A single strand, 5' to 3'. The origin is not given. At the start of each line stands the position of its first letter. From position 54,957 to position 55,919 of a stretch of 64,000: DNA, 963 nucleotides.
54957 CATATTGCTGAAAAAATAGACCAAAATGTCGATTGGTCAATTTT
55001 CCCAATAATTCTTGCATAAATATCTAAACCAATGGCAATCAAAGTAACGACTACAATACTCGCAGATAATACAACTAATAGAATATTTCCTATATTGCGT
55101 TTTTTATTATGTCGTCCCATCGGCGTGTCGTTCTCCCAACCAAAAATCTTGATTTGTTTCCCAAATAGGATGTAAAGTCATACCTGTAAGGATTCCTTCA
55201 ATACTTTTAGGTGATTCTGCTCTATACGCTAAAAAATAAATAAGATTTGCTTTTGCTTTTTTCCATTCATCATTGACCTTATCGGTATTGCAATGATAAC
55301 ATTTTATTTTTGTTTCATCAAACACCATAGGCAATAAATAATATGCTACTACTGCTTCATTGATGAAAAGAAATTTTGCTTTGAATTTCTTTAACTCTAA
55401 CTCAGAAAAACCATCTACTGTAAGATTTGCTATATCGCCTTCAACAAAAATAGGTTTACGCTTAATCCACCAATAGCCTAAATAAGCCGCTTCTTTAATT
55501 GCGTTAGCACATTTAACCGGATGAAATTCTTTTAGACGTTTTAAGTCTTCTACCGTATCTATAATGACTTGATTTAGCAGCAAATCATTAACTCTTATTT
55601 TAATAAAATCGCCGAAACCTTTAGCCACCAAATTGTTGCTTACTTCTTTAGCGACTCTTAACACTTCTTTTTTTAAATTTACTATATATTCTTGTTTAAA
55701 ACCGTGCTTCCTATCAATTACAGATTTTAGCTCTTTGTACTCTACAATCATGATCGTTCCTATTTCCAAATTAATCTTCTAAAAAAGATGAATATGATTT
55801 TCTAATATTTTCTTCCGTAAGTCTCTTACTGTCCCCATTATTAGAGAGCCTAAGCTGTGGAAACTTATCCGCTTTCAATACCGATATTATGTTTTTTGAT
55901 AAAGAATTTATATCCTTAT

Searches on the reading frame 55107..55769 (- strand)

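Call 53: search_protein_families(library=pfam, proteins=[window:55107-55769:-], max_evalue=0.01)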
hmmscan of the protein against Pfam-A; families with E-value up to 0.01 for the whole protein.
window:55107-55769:- (220 aa): 0 families

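Call 68: search_protein_families(library=pfam, proteins=[window:55107-55769:-], max_evalue=1)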
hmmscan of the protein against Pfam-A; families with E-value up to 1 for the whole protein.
window:55107-55769:- (220 aa): 1 family
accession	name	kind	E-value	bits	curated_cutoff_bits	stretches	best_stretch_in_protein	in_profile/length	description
PF15701.10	DUF4668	-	0.023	15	27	1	153-182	74-103/162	Domain of unknown function (DUF4668)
